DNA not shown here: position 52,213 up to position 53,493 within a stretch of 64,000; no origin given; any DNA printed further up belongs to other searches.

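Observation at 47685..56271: Orphan carrier-protein / adenylation / ACAD-like oxidase triad with divergent decarboxylase, FAD monooxygenase and Sfp-type PPTase, no PKS or NRPS nearby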

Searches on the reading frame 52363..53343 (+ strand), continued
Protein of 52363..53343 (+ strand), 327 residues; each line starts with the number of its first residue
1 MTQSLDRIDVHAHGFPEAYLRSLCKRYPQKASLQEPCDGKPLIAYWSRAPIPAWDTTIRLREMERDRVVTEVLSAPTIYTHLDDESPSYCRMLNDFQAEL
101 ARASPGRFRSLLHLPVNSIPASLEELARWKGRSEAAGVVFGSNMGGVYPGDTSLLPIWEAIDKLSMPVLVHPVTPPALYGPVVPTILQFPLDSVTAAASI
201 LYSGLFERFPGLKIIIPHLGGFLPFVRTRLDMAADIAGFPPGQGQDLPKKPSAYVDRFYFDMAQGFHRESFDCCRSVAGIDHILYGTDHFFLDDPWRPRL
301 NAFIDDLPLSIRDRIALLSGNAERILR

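Call 30: search_protein_families(library=pfam, proteins=[L014:486-1985:-, L014:1596-4886:+, L014:4887-5924:-, L014:5636-6595:-, L014:6660-7592:-, L014:7355-7918:-, L014:11818-12975:+, L014:12953-14236:+, L014:14268-14894:-, L014:15642-17996:-], max_evalue=0.001)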
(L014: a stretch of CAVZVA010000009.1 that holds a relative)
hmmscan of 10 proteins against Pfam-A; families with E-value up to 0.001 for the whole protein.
L014:486-1985:- (500 aa): 2 families
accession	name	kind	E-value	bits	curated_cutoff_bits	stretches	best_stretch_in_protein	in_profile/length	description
PF00206.25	Lyase_1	-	9.1e-76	255.7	27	1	33-327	1-312/312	Lyase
PF14698.11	ASL_C2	-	9.1e-26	90.5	27.3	1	390-458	1-69/69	Argininosuccinate lyase C-terminal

L014:1596-4886:+ (1097 aa): 2 families
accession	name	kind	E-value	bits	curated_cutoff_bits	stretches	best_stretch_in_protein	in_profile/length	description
PF00501.34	AMP-binding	-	7.8e-84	282.1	29.9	1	581-949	2-384/384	AMP-binding enzyme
PF13193.12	AMP-binding_C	-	5.3e-10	40.5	24.5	1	994-1069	1-76/76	AMP-binding enzyme C-terminal domain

L014:4887-5924:- (346 aa): 2 families
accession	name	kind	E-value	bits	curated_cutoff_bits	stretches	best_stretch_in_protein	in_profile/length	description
PF01740.26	STAS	-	1e-14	54.6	22.6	1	210-315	2-106/106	STAS domain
PF13466.11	STAS_2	-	0.00032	21.3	29.2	0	223-301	3-79/80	STAS domain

L014:5636-6595:- (320 aa): 2 families
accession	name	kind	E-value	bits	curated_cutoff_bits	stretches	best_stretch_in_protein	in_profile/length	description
PF01740.26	STAS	-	2.5e-09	37.3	22.6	1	183-280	9-105/106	STAS domain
PF13466.11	STAS_2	-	0.00067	20.2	29.2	1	189-268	3-80/80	STAS domain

L014:6660-7592:- (311 aa): 2 families
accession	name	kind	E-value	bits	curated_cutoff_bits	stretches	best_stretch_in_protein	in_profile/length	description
PF13581.12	HATPase_c_2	-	1.3e-10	41.8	27.4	1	197-306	8-124/127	Histidine kinase-like ATPase domain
PF02518.31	HATPase_c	-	1.5e-06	29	26.4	1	221-307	6-105/111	Histidine kinase-, DNA gyrase B-, and HSP90-like ATPase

L014:7355-7918:- (188 aa): 0 families

L014:11818-12975:+ (386 aa): 5 families
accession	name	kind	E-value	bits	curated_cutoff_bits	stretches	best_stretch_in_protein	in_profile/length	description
PF12697.13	Abhydrolase_6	-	2.8e-15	58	26.3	1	166-377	6-216/217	Alpha/beta hydrolase family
PF12146.15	Hydrolase_4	-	8.8e-10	38.7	27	1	184-371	33-238/239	Serine aminopeptidase, S33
PF00561.26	Abhydrolase_1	-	2e-09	37.9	25.8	0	165-254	9-101/245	alpha/beta hydrolase fold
PF06821.19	Ser_hydrolase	-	1.1e-05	25.9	22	1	205-366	39-154/172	Serine hydrolase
PF00550.31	PP-binding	-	0.00064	20.4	20.8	0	47-102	14-66/67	Phosphopantetheine attachment site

L014:12953-14236:+ (428 aa): 8 families
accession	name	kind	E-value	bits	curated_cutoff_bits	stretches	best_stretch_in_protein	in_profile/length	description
PF04820.20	Trp_halogenase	-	3.3e-21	76.1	21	2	106-376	143-387/458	Tryptophan halogenase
PF12831.13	FAD_oxidored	-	3.7e-15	56.6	27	1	28-210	1-179/416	FAD dependent oxidoreductase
PF01494.25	FAD_binding_3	-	8.9e-13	48.6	22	1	27-356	2-334/349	FAD binding domain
PF01266.30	DAO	-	1.6e-06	28.3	27.9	1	28-62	1-35/353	FAD dependent oxidoreductase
PF00890.30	FAD_binding_2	-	2.6e-05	24.1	20.4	1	30-60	3-33/414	FAD binding domain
PF13450.12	NAD_binding_8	-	4.6e-05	24.1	21.9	1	31-59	1-29/68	NAD(P)-binding Rossmann-like domain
PF01134.28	GIDA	-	0.00011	21.9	22.1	1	28-195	1-163/391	Glucose inhibited division protein A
PF07992.20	Pyr_redox_2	-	0.00043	20.2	26.1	1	27-60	1-35/291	Pyridine nucleotide-disulphide oxidoreductase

L014:14268-14894:- (209 aa): 2 families
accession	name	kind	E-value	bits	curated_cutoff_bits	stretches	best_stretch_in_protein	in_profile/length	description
PF00072.30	Response_reg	-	7.5e-16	58.7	30.2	1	18-125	2-109/111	Response regulator receiver domain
PF02954.25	HTH_8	-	0.00016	21.8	22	1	162-184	11-33/42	Bacterial regulatory protein, Fis family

L014:15642-17996:- (785 aa): 2 families
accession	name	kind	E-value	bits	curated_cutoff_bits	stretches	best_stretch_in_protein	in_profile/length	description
PF00122.25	E1-E2_ATPase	-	4.1e-13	49.7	28.1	1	293-423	15-147/181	E1-E2 ATPase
PF00702.32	Hydrolase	-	8.2e-07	30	26.4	1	476-684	10-189/191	haloacid dehalogenase-like hydrolase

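Call 31: search_solved_structures(query=A1, max_evalue=0.001, show_alignments=2)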
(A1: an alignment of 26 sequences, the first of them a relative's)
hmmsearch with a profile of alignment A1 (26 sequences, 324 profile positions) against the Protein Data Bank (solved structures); distinct sequences matched with E-value up to 0.001: 50.
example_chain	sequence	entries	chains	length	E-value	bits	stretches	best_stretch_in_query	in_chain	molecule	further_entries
4ifk_B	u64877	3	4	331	4.6e-45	157.2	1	3-322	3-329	2-amino-3-carboxymuconate 6-semialdehyde decarboxylase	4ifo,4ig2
8yt2_A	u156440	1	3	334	7.9e-45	156.5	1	3-322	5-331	2-amino-3-carboxymuconate 6-semialdehyde decarboxylase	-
2hbv_A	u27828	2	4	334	1.8e-44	155.3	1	3-322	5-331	2-amino-3-carboxymuconate 6-semialdehyde decarboxylase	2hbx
6mgt_A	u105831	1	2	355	1.8e-44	155.3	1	3-322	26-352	2-amino-3-carboxymuconate 6-semialdehyde decarboxylase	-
6mgs_A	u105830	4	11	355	2.2e-44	155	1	3-322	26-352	2-amino-3-carboxymuconate 6-semialdehyde decarboxylase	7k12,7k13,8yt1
4ign_A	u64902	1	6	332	1.1e-43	152.7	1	2-287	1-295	2-amino-3-carboxymuconate-6-semialdehyde decarboxylase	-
4igm_A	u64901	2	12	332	2.1e-43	151.8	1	2-287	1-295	2-amino-3-carboxymuconate-6-semialdehyde decarboxylase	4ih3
4ofc_A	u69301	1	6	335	2.2e-43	151.8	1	2-287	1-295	2-amino-3-carboxymuconate-6-semialdehyde decarboxylase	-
2wm1_A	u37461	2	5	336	2.2e-43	151.7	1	2-287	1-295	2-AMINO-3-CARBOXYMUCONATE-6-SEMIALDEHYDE DECARBOXYLASE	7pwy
4era_A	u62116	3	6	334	3.1e-43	151.2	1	3-322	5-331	2-amino-3-carboxymuconate 6-semialdehyde decarboxylase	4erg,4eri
4ifk_A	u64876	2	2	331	3.4e-43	151.1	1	3-322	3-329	2-amino-3-carboxymuconate 6-semialdehyde decarboxylase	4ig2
4ifr_A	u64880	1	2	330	4.1e-43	150.8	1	3-322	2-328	2-amino-3-carboxymuconate 6-semialdehyde decarboxylase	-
4epk_A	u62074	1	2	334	9.8e-43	149.6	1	3-322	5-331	2-amino-3-carboxymuconate 6-semialdehyde decarboxylase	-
4icm_A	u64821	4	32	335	8.4e-39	136.7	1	52-322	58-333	5-carboxyvanillate decarboxylase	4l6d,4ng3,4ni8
3s4t_A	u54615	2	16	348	5.9e-38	133.9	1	51-322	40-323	Amidohydrolase 2 | Gamma-resorcylate decarboxylase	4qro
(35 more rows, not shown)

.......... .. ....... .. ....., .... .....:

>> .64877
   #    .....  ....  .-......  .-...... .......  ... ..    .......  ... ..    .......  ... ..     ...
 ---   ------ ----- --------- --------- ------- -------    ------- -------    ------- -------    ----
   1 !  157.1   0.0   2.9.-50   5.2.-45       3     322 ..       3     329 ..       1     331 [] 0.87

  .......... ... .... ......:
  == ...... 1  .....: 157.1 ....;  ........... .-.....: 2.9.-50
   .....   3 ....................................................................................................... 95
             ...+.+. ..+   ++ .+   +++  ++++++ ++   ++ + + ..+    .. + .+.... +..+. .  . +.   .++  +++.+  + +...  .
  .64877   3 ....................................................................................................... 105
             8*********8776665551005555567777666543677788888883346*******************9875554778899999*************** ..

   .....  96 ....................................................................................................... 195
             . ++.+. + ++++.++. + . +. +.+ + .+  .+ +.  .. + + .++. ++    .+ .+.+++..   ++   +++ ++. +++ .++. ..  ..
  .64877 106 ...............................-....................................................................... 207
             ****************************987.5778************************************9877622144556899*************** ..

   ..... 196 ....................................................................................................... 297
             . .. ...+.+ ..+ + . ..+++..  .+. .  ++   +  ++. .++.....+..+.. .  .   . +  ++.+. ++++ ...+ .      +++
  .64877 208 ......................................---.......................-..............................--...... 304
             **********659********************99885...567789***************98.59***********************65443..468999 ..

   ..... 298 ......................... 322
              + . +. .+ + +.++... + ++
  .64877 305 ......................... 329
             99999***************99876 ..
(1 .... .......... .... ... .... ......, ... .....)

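Call 36: find_related_loci(query=A1, collection=metagenome_contigs, flank=10000)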
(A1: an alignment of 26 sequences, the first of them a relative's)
Query A1 (327 aa) in metagenome_contigs; peptide patterns used: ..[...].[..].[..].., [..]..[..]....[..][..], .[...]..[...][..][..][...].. (x = any residue, [..] = any of these).
600 stretches matched a pattern (row limit reached: there are more); 164 encode a relative of the query (tblastn E <= 1e-3); the best 80 are kept; 80 distinct loci.
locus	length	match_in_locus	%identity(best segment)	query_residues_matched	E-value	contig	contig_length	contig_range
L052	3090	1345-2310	58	5-326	5e-137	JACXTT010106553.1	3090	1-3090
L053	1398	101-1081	59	1-326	1e-143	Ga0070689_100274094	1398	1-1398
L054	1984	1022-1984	59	5-325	2e-138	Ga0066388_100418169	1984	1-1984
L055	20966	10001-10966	58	5-326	6e-129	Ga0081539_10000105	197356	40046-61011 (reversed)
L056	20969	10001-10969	57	5-327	4e-128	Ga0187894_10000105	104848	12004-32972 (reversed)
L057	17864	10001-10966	58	5-327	2e-127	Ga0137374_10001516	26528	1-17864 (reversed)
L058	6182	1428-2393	57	5-326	2e-126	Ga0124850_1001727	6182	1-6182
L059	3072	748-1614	58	39-327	1e-117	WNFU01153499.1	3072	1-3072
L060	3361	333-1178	59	5-286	1e-116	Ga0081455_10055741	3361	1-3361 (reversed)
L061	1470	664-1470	60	5-273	6e-121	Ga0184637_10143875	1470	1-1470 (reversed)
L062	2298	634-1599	50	5-326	5e-114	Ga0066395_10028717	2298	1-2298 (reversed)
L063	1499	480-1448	50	4-327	5e-116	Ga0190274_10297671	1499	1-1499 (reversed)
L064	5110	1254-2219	52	4-327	4e-107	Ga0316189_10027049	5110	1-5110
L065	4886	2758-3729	50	4-327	5e-105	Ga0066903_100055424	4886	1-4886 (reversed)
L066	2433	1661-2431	58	5-261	2e-107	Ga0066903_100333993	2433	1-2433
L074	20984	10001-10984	46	1-327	9e-94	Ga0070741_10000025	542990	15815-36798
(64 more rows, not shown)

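Call 40: search_protein_families(library=pfam, proteins=[L055:6440-8029:+, L055:8925-9731:+, L055:11112-12326:-, L055:12490-13704:-, L056:8851-9675:-, L056:10981-12306:+, L056:12432-13151:+, L011:1120-1917:+, L074:8385-9860:+, L074:11110-12750:-], max_evalue=0.001)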
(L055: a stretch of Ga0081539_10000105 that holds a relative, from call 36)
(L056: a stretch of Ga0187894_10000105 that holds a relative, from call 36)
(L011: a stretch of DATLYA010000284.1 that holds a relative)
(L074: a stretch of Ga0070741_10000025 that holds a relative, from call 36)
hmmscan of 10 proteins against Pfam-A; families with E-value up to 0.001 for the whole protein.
L055:6440-8029:+ (530 aa): 2 families
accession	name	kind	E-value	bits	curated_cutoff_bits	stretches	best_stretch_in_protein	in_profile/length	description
PF13519.12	VWA_2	-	1.1e-08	36.1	27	1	339-437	1-107/107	von Willebrand factor type A domain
PF13768.12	VWA_3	-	0.00025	21.5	27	0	407-489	78-137/155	von Willebrand factor type A domain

L055:8925-9731:+ (269 aa): 1 family
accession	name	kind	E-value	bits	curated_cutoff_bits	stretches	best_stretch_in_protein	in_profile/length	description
PF02673.24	BacA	-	1e-78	265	33.4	1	7-262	1-257/257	Bacitracin resistance protein BacA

L055:11112-12326:- (405 aa): 1 family
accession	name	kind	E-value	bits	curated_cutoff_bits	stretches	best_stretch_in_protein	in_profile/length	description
PF02515.22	CoA_transf_3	-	2.1e-108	363.1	23.3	1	8-376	1-366/366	CoA-transferase family III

L055:12490-13704:- (405 aa): 1 family
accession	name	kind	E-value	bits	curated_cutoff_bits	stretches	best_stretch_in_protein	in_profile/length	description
PF02515.22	CoA_transf_3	-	1.7e-100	337.2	23.3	1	8-376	1-366/366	CoA-transferase family III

L056:8851-9675:- (275 aa): 2 families
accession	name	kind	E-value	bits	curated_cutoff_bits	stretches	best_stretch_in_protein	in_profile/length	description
PF00378.25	ECH_1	-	5.2e-46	157.4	27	1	13-272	5-250/251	Enoyl-CoA hydratase/isomerase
PF16113.10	ECH_2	-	1.3e-26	94.4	27.2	1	15-199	2-176/335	Enoyl-CoA hydratase/isomerase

L056:10981-12306:+ (442 aa): 1 family
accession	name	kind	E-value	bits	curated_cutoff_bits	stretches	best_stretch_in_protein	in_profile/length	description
PF00296.26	Bac_luciferase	-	3.7e-30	105.8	27.9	1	54-364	22-305/314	Luciferase-like monooxygenase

L056:12432-13151:+ (240 aa): 3 families
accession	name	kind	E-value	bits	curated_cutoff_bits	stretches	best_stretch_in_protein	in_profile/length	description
PF00561.26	Abhydrolase_1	-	9.5e-15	55.4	25.8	1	21-150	1-131/245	alpha/beta hydrolase fold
PF12697.13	Abhydrolase_6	-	5.8e-09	37.4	26.3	1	24-186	2-148/217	Alpha/beta hydrolase family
PF12146.15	Hydrolase_4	-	1.6e-05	24.8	27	1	51-152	31-136/239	Serine aminopeptidase, S33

L011:1120-1917:+ (266 aa): 8 families
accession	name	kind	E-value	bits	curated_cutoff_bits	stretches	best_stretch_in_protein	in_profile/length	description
PF00561.26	Abhydrolase_1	-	1.3e-32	113.8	25.8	1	22-251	2-245/245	alpha/beta hydrolase fold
PF12697.13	Abhydrolase_6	-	1.5e-20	75.3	26.3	1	23-256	1-216/217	Alpha/beta hydrolase family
PF12146.15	Hydrolase_4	-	3.8e-12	46.5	27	1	23-116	7-107/239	Serine aminopeptidase, S33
PF07819.20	PGAP1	-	2e-10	41.3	24.3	1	19-142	3-150/233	PGAP1-like alpha/beta domain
PF00975.26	Thioesterase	-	5.7e-06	27.1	26.4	1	22-119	2-103/226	Thioesterase domain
PF01764.32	Lipase_3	-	0.00038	20.8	22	1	60-111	38-89/140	Lipase (class 3)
PF03096.20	Ndr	-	0.00079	18.7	23.3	0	64-123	75-137/283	Ndr family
PF00756.26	Esterase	-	0.00097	19.4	22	0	87-110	117-140/251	Putative esterase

L074:8385-9860:+ (492 aa): 3 families
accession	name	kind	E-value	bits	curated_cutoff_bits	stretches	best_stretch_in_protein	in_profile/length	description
PF03060.21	NMO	-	9.3e-43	147.3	28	1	133-478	25-331/331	Nitronate monooxygenase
PF00478.31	IMPDH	-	1.2e-05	25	25.6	1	321-378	196-252/345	IMP dehydrogenase / GMP reductase domain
PF01070.24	FMN_dh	-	1.6e-05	24.5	24.9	1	287-367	229-307/350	FMN-dependent dehydrogenase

L074:11110-12750:- (547 aa): 7 families
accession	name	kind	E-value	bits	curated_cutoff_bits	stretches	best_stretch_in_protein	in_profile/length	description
PF00743.25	FMO-like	-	8.9e-15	54.6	22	1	28-216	5-205/532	Flavin-binding monooxygenase-like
PF13738.12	Pyr_redox_3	-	1e-12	48.4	30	1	28-226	1-196/305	Pyridine nucleotide-disulphide oxidoreductase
PF07992.20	Pyr_redox_2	-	7.1e-12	45.8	26.1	1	25-248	1-195/291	Pyridine nucleotide-disulphide oxidoreductase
PF13450.12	NAD_binding_8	-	8.4e-10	39.2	21.9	1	29-80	1-52/68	NAD(P)-binding Rossmann-like domain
PF13434.12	Lys_Orn_oxgnase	-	9.9e-09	35.2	21.3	1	95-218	88-212/339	L-lysine 6-monooxygenase/L-ornithine 5-monooxygenase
PF01266.30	DAO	-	3.8e-08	33.7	27.9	0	26-64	1-40/353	FAD dependent oxidoreductase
PF00890.30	FAD_binding_2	-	0.00051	19.8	20.4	1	26-65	1-40/414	FAD binding domain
